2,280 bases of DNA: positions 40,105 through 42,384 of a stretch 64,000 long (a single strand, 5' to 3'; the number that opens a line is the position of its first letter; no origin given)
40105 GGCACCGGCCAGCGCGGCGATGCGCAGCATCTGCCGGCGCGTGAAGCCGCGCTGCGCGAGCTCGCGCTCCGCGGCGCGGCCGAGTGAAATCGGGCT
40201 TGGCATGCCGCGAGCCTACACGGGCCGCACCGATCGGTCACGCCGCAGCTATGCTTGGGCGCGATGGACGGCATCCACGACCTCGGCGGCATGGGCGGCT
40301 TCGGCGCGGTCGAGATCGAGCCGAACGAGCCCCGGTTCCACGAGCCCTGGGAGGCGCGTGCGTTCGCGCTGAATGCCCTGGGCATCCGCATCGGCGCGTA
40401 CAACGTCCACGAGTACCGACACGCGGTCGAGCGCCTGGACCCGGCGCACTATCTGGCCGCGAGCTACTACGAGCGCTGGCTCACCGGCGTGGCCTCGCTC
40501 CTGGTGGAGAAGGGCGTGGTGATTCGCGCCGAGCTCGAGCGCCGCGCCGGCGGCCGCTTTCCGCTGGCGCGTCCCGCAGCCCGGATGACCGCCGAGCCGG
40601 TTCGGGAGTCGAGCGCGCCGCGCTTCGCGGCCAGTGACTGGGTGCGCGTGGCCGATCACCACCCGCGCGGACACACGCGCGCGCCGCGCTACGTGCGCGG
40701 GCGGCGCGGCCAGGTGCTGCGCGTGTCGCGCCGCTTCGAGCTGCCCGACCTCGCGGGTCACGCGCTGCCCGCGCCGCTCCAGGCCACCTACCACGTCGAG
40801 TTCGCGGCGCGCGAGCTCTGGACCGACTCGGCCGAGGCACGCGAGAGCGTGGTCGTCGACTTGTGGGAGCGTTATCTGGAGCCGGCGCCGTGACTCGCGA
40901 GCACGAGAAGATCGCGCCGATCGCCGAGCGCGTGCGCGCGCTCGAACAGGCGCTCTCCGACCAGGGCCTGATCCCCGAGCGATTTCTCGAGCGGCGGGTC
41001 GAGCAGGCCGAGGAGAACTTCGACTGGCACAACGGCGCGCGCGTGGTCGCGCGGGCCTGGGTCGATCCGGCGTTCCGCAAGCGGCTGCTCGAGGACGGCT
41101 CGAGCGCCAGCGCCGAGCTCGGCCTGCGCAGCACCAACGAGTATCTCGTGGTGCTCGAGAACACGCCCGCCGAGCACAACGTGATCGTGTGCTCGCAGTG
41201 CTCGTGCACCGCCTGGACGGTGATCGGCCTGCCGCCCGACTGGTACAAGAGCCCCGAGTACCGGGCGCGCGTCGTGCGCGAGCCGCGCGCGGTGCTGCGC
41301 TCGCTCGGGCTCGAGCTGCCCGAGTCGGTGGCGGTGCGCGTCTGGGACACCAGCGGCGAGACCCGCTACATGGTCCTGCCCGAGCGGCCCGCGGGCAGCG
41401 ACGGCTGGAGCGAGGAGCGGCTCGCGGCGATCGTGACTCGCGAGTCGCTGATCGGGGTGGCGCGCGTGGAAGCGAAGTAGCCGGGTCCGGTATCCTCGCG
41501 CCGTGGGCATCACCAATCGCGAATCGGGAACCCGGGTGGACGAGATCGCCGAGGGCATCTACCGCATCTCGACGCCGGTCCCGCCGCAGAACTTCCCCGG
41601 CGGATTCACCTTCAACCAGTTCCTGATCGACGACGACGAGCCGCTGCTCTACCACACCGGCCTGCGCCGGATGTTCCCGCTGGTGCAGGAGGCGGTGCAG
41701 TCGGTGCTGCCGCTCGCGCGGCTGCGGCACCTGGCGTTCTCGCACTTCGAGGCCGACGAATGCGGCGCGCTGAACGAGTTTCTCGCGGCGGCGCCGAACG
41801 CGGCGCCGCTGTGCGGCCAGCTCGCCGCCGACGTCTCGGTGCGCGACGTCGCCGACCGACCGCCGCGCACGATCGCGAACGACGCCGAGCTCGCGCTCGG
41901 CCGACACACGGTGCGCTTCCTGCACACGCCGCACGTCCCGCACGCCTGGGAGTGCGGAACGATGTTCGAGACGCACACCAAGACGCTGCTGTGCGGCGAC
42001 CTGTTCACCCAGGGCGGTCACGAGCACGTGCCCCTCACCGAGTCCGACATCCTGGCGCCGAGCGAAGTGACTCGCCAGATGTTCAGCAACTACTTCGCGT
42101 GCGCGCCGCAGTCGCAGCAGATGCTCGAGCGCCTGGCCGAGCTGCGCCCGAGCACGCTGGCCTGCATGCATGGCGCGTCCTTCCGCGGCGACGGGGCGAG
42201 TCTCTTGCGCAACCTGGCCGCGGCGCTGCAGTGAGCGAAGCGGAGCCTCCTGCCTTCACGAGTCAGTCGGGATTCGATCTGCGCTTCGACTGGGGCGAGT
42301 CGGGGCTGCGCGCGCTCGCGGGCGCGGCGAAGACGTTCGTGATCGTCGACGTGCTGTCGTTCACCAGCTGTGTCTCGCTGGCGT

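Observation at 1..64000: Heptamer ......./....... occurs about once per kb, in all reading frames, roughly 9-fold over composition expectation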

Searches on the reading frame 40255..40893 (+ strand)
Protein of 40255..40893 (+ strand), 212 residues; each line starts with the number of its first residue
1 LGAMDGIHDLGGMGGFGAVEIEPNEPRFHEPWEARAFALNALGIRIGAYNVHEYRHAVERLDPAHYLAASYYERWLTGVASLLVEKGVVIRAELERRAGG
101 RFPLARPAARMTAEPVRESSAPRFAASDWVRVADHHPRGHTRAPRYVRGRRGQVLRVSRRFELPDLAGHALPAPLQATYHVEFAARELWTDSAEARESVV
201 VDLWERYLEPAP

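Call 25: search_protein_families(library=pfam, proteins=[window:40255-40893:+])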
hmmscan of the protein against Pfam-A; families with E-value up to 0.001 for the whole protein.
window:40255-40893:+ (212 aa): 2 families
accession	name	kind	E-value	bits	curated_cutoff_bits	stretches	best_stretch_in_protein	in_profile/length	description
PF21006.2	NHase_beta_N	-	4.8e-36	123.8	21.5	1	4-98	1-95/115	Nitrile hydratase beta subunit, N-terminal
PF02211.21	NHase_beta_C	-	8.6e-27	93.9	27.7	1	119-210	7-98/98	Nitrile hydratase beta subunit, C-terminal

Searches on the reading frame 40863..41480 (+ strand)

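Call 25: search_protein_families(library=pfam, proteins=[window:40863-41480:+])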
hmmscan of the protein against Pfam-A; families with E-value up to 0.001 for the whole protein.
window:40863-41480:+ (205 aa): 2 families
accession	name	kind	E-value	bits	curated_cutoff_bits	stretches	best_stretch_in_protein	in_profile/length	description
PF02979.21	NHase_alpha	-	2.4e-75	252.4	27.2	1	20-200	3-184/184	Nitrile hydratase, alpha chain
PF14407.11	Frankia_peptide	-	1.5e-05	25.6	48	1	60-103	4-47/63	Ribosomally synthesized peptide prototyped by Frankia Franean1_4349.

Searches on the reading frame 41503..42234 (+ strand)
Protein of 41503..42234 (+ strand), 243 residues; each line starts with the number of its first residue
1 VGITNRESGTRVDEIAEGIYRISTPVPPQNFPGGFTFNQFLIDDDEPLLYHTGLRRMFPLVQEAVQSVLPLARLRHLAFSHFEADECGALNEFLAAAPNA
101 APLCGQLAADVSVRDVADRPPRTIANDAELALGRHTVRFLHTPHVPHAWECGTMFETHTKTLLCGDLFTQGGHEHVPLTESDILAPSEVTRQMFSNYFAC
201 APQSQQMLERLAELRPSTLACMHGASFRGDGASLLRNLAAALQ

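Call 25: search_protein_families(library=pfam, proteins=[window:41503-42234:+])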
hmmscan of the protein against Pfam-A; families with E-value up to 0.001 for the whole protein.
window:41503-42234:+ (243 aa): 2 families
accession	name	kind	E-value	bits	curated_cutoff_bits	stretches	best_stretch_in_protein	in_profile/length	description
PF19583.5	ODP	-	1.1e-12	48.7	27.2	1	36-224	2-194/194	ODP family beta lactamase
PF00753.33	Lactamase_B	-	0.00029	21.3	22.7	1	38-223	7-196/196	Metallo-beta-lactamase superfamily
